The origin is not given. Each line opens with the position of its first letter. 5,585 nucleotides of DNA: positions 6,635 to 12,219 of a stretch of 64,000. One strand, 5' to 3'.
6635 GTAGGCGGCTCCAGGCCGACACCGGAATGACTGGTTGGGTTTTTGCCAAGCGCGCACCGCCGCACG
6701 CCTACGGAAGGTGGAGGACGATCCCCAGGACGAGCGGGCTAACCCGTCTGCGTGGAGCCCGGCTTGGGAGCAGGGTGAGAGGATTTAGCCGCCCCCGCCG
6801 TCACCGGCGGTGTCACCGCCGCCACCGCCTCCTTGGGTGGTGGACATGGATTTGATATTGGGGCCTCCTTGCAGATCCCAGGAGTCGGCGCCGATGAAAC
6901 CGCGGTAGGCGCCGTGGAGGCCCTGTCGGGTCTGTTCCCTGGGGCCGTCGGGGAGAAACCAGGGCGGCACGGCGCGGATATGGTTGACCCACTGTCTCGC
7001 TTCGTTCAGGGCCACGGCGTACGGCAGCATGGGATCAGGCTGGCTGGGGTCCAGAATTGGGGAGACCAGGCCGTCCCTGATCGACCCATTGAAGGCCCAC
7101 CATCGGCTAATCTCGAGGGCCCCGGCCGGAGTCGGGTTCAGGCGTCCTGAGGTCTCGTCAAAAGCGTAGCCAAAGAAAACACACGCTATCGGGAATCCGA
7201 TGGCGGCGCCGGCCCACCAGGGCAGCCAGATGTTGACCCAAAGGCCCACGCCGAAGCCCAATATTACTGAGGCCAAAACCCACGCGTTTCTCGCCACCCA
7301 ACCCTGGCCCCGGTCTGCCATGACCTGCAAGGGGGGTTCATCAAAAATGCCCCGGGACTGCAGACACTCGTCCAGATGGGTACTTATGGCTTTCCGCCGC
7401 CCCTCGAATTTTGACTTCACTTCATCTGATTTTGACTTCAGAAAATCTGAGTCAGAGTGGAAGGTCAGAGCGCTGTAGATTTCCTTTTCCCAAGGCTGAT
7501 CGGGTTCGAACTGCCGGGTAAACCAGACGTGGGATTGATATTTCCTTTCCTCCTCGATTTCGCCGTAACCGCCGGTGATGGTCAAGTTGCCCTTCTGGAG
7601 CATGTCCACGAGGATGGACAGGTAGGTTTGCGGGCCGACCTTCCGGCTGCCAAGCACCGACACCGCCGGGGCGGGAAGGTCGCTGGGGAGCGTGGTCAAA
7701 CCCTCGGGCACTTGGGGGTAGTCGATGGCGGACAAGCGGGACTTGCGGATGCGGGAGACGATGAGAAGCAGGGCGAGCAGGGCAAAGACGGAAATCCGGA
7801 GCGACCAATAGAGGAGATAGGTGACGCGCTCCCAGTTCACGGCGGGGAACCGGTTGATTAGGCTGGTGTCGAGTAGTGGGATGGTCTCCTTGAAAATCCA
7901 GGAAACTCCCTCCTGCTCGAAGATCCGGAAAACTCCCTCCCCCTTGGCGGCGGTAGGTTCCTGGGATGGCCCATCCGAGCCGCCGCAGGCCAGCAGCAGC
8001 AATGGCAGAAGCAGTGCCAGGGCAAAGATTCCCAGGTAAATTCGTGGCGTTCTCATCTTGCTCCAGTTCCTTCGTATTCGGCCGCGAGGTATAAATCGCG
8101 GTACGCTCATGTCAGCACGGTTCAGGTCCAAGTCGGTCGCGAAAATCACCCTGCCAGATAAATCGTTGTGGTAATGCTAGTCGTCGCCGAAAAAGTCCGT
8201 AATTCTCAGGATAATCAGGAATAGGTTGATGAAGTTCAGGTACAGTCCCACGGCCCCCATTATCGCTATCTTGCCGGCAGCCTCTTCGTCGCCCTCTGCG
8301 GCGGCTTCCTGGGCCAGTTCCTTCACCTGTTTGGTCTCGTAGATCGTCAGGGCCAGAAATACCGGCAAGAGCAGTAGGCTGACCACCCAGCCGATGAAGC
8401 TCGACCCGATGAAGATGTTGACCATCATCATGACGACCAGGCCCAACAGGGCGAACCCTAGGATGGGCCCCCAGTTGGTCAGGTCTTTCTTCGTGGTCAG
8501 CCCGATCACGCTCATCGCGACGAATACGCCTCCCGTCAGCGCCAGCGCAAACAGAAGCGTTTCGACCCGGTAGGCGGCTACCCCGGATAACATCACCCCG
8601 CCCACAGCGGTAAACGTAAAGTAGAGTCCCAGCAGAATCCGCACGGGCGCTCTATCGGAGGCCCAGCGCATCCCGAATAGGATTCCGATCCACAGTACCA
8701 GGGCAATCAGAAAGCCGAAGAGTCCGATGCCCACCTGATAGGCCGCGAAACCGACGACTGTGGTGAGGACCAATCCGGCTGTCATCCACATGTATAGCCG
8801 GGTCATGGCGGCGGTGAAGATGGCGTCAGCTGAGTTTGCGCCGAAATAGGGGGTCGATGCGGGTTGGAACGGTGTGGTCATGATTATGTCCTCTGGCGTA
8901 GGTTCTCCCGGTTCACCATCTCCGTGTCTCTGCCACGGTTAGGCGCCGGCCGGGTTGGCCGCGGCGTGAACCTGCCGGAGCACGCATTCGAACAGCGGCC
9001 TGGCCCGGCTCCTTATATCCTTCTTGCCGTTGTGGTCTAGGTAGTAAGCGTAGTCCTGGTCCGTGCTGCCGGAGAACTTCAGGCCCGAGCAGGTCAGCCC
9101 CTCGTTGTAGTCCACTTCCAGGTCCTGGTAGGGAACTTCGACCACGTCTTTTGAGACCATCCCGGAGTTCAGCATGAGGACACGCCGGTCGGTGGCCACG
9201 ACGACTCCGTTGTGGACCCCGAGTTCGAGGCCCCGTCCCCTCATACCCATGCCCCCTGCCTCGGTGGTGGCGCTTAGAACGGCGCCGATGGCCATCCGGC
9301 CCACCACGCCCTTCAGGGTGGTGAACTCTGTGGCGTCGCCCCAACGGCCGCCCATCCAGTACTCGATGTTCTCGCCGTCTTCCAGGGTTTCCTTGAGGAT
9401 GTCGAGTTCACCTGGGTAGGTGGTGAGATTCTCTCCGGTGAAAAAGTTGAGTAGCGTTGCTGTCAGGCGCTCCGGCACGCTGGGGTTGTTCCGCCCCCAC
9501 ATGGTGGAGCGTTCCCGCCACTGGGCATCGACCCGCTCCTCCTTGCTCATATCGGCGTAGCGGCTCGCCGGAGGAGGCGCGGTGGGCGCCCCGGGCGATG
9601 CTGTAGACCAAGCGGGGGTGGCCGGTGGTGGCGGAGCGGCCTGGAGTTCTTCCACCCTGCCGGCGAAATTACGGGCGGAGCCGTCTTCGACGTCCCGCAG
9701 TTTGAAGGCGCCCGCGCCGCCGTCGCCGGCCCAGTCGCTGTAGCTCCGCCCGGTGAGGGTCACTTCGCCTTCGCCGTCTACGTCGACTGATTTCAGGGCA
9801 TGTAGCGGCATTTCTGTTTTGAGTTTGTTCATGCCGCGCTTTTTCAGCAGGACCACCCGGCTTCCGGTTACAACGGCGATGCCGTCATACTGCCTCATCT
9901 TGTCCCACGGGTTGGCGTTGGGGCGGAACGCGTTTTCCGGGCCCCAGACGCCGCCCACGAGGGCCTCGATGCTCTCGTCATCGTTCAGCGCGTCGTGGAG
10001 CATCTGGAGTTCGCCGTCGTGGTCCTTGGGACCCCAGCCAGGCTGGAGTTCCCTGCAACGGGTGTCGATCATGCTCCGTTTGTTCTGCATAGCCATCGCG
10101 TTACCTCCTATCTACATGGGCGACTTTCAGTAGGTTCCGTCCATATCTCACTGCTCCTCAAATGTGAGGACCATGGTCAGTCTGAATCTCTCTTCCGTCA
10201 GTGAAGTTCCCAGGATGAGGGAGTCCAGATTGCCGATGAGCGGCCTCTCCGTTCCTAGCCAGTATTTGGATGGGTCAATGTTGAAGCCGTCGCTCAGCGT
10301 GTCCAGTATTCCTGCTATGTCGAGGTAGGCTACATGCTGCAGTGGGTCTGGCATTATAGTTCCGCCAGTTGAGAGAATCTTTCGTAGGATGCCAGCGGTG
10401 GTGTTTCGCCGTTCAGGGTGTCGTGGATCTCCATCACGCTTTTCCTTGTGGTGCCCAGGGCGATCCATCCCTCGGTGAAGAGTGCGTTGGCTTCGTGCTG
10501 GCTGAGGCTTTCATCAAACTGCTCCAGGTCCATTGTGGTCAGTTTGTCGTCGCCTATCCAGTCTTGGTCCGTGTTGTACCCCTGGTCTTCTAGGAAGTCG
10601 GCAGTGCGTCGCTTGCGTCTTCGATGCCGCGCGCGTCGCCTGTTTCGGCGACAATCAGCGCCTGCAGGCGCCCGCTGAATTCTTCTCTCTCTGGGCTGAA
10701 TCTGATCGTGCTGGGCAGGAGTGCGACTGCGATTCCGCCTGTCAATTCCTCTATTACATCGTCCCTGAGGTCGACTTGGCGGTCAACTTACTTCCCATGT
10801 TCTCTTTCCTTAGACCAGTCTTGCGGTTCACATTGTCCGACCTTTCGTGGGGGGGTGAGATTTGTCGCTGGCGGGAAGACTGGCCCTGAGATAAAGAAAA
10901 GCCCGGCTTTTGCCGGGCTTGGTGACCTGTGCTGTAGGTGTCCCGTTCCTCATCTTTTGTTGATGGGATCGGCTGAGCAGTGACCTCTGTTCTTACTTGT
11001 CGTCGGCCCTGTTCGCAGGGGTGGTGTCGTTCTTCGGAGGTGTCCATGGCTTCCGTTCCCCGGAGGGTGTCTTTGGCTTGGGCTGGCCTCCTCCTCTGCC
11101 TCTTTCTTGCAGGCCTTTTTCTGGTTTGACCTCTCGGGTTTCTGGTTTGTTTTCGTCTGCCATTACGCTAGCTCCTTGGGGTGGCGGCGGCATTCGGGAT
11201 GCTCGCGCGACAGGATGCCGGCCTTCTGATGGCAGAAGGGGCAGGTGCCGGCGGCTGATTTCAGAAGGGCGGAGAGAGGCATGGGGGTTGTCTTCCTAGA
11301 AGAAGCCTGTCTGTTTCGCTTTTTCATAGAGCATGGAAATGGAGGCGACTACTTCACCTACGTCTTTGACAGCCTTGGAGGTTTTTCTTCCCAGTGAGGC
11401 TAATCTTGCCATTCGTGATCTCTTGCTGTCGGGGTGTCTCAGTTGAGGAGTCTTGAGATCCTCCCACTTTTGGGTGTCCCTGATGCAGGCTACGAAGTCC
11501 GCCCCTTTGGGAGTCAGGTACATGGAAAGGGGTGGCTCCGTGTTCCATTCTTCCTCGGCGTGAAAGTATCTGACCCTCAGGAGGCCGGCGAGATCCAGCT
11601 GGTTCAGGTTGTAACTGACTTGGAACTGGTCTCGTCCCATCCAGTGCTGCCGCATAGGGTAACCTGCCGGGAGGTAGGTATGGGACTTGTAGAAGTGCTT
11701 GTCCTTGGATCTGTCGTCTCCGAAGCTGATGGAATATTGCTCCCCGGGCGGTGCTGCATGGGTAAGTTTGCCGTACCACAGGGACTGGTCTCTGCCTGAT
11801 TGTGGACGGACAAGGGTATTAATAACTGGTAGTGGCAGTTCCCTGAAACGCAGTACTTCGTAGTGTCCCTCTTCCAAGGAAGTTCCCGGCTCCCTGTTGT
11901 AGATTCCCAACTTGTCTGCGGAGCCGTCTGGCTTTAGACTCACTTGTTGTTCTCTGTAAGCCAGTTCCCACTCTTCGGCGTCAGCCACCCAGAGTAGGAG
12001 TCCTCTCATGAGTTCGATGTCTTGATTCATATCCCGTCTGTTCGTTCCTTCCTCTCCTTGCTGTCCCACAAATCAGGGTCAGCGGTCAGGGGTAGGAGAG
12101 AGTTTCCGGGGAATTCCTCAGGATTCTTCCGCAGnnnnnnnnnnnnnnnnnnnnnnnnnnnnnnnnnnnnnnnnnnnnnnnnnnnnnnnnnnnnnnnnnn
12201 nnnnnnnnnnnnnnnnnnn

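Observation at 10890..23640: Ten-gene operon merging the DUF499/DUF1156/SNF2 R-M-like triad with a TIR protein and unknown accessory genes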

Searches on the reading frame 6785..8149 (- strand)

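Call 41: search_protein_families(library=pfam, proteins=[window:6785-8149:-], max_evalue=0.001)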
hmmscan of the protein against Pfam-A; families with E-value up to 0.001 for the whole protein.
window:6785-8149:- (454 aa): 1 family
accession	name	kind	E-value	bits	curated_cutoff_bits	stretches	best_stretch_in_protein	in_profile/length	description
PF20990.2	DUF2207_C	-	5.7e-17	62.7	33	1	154-389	8-245/247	Predicted membrane protein (DUF2207) C-terminal domain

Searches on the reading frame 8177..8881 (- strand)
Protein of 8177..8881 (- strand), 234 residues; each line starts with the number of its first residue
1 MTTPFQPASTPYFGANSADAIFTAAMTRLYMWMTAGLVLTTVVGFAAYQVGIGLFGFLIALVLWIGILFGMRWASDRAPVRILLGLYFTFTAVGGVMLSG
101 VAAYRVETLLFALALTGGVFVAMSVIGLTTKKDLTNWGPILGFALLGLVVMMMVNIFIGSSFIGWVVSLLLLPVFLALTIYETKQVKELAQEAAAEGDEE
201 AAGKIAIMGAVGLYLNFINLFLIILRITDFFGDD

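Call 41: search_protein_families(library=pfam, proteins=[window:8177-8881:-], max_evalue=0.001)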
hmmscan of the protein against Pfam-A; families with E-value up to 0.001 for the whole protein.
window:8177-8881:- (234 aa): 1 family
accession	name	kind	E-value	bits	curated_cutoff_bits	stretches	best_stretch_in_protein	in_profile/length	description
PF01027.25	Bax1-I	-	2.4e-40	139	34.1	1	25-227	3-206/207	Inhibitor of apoptosis-promoting Bax1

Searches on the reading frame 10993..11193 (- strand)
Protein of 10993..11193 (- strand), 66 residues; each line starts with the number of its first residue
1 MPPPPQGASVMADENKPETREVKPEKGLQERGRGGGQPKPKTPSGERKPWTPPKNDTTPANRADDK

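Call 5: search_protein_families(library=pfam, proteins=[window:10993-11193:-], max_evalue=0.01)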
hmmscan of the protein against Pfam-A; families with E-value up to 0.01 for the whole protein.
window:10993-11193:- (66 aa): 0 families

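Call 6: search_protein_families(library=padloc, proteins=[window:10993-11193:-], max_evalue=0.01)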
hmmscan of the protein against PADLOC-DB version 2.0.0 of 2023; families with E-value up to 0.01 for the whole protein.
window:10993-11193:- (66 aa): 0 families

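Call 70: search_protein_families(library=pfam, proteins=[window:10993-11163:-], max_evalue=10)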
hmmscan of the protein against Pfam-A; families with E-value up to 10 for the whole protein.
window:10993-11163:- (56 aa): 0 families

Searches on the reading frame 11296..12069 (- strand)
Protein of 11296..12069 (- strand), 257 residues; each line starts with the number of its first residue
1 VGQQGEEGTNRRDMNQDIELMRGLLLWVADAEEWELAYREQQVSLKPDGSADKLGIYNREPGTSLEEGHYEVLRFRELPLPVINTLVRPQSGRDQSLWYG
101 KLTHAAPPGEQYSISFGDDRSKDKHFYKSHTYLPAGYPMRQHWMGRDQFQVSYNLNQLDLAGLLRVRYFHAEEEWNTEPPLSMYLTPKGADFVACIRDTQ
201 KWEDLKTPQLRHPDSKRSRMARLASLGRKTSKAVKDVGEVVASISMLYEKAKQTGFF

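Call 5: search_protein_families(library=pfam, proteins=[window:11296-12069:-], max_evalue=0.01)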
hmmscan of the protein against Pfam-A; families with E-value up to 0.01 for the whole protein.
window:11296-12069:- (257 aa): 1 family
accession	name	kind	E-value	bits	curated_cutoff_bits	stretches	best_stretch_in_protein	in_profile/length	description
PF10711.15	DUF2513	-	8.4e-07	29.7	29.6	1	138-207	25-92/100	Hypothetical protein (DUF2513)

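Call 6: search_protein_families(library=padloc, proteins=[window:11296-12069:-], max_evalue=0.01)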
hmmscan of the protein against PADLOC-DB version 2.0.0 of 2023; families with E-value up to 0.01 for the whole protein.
window:11296-12069:- (257 aa): 0 families

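Call 61: search_protein_representatives(protein=window:11296-12030:-)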
Query: 244 residues. Proteins with E-value up to 0.001 (for the whole library): 9; up to 1e-10: 7; up to 1e-30: 4. The best 9 are listed.
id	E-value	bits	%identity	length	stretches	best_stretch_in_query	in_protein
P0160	1.6e-78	280.1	58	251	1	1-241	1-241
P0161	5.5e-59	216.1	51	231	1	1-204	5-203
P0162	3.1e-49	184.1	74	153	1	77-184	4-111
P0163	7.0e-31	124.0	48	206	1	1-163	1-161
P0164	1.5e-15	73.8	77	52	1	1-52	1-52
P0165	4.2e-15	72.4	76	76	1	1-49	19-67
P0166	1.6e-13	67.2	83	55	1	1-41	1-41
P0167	4.8e-05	39.4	35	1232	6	135-166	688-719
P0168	9.2e-04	35.2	44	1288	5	99-123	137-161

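Call 70: search_protein_families(library=pfam, proteins=[window:11296-12030:-], max_evalue=10)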
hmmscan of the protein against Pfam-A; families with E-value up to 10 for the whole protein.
window:11296-12030:- (244 aa): 1 family
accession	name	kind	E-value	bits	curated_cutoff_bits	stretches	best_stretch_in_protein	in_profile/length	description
PF10711.15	DUF2513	-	7.4e-07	29.9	29.6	1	125-194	25-92/100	Hypothetical protein (DUF2513)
